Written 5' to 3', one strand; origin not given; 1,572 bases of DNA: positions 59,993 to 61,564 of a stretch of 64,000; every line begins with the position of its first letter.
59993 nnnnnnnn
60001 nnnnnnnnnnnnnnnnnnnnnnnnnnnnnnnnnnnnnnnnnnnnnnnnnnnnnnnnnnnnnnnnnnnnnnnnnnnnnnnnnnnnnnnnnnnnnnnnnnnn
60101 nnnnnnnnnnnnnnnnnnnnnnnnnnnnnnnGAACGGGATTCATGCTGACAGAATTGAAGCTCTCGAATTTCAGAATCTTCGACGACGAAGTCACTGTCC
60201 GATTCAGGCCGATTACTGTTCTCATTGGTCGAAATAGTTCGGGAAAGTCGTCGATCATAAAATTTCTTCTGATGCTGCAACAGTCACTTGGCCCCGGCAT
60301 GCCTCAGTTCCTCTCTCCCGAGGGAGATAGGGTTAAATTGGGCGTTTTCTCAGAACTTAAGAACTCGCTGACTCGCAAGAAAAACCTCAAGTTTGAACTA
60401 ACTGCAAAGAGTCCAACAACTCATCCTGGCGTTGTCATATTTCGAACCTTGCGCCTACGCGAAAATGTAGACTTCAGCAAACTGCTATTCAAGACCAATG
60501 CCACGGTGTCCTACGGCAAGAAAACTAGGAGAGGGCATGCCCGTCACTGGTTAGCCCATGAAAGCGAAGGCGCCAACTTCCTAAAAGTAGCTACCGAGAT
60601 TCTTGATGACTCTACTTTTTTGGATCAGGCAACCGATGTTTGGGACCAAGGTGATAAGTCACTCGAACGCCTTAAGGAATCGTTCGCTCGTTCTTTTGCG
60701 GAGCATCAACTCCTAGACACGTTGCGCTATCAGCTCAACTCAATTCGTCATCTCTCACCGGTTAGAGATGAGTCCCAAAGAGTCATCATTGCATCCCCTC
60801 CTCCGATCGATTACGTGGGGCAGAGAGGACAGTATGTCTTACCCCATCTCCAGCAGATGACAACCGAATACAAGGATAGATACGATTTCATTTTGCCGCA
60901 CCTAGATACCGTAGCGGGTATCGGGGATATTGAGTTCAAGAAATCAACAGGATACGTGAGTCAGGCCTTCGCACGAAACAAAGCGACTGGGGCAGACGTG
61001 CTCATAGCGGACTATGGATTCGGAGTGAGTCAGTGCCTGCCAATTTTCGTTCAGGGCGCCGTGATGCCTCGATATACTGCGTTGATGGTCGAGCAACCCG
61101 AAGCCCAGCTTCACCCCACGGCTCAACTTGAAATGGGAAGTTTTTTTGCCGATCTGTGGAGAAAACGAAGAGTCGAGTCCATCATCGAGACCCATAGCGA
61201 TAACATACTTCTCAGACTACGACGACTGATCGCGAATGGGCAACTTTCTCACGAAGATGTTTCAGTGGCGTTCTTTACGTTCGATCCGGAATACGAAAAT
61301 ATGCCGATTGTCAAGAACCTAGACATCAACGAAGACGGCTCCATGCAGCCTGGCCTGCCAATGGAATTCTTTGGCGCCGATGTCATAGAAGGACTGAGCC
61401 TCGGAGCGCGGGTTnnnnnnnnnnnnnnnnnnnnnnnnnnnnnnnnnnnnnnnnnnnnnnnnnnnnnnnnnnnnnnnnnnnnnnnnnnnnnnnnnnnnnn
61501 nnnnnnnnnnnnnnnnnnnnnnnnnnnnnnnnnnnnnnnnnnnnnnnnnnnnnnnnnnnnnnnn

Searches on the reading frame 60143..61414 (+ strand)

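Call 84: search_protein_families(library=pfam, proteins=[window:60143-61414:+], max_evalue=0.0001)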
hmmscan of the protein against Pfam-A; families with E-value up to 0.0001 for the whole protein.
window:60143-61414:+ (424 aa): 5 families
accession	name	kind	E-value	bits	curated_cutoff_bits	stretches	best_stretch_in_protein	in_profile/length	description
PF13175.12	AAA_15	-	3.8e-23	83.2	32.1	2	1-171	1-150/374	AAA ATPase domain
PF13304.12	AAA_21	-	1.9e-12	48.3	27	1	24-356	1-303/304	AAA domain, putative AbiEii toxin, Type IV TA system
PF13476.12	AAA_23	-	2.5e-08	35.2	27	1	4-204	1-176/201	AAA domain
PF02463.25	SMC_N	-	2e-05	24.6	40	1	1-40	1-42/220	RecF/RecN/SMC N terminal domain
PF13555.12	AAA_29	-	3.4e-05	24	27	1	2-39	1-39/61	P-loop containing region of AAA domain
